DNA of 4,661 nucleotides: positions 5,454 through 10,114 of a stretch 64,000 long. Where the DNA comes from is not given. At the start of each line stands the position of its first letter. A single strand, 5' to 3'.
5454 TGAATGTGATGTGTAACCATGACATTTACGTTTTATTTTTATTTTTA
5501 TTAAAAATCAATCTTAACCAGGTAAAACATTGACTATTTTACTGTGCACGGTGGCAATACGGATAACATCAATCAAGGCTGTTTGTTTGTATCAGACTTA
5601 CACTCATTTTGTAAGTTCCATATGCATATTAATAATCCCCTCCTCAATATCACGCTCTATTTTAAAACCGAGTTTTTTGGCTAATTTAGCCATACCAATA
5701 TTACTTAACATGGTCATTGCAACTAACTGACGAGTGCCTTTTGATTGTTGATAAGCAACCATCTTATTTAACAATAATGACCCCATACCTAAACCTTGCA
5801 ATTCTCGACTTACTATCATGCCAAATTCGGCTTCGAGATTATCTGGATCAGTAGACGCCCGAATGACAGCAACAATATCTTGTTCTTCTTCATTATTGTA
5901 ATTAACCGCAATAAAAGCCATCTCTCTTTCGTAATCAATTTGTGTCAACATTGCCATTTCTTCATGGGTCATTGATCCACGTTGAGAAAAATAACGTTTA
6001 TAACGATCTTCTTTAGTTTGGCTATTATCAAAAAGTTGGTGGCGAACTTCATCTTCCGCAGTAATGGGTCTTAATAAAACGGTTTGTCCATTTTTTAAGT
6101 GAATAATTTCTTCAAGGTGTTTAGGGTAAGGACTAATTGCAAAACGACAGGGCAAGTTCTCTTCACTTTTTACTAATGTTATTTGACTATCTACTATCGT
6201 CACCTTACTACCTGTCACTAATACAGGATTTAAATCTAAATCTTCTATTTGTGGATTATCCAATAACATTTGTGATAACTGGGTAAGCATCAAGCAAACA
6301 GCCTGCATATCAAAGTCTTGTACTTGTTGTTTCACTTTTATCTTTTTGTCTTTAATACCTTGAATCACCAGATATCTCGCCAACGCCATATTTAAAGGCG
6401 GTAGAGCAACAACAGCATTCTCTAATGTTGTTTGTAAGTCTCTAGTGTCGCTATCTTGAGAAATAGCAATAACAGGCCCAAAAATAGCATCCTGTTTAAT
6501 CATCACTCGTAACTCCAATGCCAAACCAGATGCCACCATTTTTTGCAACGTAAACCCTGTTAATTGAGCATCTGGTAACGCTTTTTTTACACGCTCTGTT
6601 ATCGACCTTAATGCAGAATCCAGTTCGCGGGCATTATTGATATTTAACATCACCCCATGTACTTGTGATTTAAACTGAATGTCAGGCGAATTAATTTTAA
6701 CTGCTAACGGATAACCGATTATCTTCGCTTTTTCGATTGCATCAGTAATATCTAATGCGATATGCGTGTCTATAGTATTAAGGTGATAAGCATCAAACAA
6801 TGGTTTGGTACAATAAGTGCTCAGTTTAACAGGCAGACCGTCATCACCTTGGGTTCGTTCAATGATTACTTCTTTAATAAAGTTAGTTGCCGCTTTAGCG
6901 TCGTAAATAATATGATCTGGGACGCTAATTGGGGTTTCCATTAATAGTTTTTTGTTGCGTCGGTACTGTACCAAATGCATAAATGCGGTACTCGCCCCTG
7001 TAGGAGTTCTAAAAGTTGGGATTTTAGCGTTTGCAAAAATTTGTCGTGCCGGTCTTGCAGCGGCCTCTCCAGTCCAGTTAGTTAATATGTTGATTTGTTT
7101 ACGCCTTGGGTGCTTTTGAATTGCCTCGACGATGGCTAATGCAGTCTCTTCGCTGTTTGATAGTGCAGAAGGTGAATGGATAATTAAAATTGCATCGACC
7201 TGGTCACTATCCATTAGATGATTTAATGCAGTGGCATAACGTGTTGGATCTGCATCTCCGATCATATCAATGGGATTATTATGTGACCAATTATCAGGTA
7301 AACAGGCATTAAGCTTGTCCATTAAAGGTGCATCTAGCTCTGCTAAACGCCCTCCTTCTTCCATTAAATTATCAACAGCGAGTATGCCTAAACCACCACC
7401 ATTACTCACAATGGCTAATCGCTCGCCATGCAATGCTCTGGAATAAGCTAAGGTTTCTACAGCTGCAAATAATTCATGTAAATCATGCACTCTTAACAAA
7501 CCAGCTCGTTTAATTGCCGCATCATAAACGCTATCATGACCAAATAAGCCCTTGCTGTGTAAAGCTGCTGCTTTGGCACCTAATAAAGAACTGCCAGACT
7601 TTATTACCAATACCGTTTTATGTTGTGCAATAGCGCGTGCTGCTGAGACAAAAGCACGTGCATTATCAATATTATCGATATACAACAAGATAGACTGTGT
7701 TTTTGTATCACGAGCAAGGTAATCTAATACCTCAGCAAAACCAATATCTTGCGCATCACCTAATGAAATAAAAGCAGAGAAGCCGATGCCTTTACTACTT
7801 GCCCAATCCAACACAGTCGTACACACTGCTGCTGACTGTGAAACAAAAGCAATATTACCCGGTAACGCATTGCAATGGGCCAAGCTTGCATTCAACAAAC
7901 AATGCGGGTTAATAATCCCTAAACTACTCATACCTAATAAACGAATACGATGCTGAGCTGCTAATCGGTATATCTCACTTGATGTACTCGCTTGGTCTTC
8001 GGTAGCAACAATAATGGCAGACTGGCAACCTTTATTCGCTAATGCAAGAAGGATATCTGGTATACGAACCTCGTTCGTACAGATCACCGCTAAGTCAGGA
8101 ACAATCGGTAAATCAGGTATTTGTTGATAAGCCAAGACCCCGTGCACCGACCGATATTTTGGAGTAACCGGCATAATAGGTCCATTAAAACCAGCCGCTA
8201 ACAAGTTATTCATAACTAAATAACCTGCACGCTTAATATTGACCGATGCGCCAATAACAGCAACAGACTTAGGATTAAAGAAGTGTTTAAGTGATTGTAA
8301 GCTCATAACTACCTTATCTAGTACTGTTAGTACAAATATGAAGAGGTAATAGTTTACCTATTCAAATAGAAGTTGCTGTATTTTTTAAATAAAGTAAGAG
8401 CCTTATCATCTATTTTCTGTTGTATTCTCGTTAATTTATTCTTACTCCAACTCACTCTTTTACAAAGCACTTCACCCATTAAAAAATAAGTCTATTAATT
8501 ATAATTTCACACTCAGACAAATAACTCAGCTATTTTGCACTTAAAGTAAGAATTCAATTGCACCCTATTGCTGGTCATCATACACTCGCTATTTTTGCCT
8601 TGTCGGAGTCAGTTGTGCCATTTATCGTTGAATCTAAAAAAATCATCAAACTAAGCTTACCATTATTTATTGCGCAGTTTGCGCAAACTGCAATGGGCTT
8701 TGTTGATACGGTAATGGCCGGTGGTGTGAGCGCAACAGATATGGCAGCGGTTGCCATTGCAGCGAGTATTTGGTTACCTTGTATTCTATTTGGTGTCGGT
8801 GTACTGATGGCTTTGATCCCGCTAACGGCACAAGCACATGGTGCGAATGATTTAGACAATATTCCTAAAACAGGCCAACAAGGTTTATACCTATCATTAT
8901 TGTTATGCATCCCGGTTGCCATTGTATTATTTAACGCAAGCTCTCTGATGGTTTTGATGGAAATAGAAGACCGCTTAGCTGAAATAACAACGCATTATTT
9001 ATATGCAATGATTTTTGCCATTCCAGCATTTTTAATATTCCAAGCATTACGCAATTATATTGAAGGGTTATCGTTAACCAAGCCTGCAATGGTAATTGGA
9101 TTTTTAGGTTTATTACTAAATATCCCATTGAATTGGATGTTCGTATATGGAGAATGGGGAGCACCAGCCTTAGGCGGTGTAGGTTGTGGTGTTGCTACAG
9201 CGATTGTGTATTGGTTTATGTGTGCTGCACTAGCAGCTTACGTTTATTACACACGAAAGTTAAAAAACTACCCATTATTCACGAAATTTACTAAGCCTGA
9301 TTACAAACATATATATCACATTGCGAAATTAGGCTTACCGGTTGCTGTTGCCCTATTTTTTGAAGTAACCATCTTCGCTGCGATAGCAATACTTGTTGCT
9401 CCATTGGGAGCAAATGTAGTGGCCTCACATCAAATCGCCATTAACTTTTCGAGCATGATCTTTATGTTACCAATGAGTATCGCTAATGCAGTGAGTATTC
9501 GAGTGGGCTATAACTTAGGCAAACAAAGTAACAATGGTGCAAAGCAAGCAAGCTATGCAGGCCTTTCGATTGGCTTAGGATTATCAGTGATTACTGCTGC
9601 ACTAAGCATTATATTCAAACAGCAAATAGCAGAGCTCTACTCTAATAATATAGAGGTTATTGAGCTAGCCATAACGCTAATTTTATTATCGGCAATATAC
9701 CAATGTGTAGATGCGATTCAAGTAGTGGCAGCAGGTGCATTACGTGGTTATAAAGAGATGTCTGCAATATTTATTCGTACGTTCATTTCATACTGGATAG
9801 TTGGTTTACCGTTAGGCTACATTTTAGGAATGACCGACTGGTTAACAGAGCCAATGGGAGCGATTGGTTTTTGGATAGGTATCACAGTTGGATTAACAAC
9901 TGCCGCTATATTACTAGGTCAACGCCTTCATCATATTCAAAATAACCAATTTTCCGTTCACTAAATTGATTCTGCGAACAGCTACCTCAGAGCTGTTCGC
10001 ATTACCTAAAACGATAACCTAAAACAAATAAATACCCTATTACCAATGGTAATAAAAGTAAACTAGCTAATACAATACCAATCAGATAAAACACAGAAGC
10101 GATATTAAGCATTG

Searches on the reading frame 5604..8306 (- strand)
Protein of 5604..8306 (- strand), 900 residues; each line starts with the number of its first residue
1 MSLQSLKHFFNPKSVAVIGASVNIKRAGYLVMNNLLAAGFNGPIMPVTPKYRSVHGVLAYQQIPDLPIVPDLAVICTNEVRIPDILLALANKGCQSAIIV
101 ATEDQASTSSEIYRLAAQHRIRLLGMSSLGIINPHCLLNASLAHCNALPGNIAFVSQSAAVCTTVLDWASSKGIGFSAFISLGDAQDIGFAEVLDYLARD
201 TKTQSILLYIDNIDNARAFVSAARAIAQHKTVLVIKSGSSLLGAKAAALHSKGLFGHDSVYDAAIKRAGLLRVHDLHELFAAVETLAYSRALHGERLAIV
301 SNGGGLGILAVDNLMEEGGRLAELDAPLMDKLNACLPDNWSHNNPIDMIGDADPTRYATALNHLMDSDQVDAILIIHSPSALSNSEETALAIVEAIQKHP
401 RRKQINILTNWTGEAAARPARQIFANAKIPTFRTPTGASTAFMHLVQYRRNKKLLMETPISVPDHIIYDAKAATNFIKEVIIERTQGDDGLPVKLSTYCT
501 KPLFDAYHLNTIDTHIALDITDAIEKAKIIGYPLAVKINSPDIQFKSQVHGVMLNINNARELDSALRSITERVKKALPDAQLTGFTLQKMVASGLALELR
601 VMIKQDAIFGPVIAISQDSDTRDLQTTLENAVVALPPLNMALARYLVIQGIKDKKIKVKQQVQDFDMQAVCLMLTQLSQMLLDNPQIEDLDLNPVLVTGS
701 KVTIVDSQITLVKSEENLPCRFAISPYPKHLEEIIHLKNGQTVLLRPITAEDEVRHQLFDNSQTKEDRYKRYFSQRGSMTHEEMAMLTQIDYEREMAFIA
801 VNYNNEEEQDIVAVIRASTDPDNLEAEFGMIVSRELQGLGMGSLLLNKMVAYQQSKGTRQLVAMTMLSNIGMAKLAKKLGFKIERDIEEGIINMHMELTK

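Call 92: search_protein_families(library=pfam, proteins=[window:5604-8306:-], max_evalue=0.00001)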
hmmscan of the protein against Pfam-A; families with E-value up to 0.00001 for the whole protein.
window:5604-8306:- (900 aa): 6 families
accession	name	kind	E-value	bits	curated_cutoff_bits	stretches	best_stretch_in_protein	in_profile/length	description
PF13549.11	ATP-grasp_5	-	4.3e-54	183.7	27.6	1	495-711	10-221/221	ATP-grasp domain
PF13607.11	Succ_CoA_lig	-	8.8e-50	168.5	27.4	1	149-286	1-138/138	Succinyl-CoA ligase like flavodoxin domain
PF13380.12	CoA_binding_2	-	1.9e-21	77.1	22.8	1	13-133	1-115/116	CoA binding domain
PF00583.31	Acetyltransf_1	-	1e-08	35.9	20.7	1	783-881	18-116/116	Acetyltransferase (GNAT) family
PF13302.13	Acetyltransf_3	-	2.5e-08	35.1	25.4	1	743-882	2-138/138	Acetyltransferase (GNAT) domain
PF13420.13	Acetyltransf_4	-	4.7e-06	27.1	24.3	0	803-889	52-142/155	Acetyltransferase (GNAT) domain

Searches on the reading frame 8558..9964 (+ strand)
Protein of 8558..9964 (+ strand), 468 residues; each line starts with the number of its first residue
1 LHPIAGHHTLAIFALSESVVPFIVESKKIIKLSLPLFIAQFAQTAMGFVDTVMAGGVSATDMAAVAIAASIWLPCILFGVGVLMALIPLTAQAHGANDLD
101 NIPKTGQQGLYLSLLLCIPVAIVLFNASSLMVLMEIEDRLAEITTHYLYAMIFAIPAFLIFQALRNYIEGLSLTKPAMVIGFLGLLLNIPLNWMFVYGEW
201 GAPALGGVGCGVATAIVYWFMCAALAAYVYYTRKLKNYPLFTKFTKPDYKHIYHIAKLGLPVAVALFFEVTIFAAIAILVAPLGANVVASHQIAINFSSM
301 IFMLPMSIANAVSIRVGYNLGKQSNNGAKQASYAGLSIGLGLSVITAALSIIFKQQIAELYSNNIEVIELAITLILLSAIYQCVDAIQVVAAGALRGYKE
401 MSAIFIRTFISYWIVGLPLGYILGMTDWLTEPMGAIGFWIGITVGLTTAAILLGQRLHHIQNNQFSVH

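Call 92: search_protein_families(library=pfam, proteins=[window:8558-9964:+], max_evalue=0.00001)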
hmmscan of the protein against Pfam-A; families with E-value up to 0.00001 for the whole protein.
window:8558-9964:+ (468 aa): 2 families
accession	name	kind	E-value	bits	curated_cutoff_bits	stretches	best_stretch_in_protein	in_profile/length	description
PF01554.23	MatE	-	5.2e-68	228.2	24.9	2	35-194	1-161/161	MatE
PF03023.19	MurJ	-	2.1e-09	36.9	27.4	1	26-257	196-417/451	Lipid II flippase MurJ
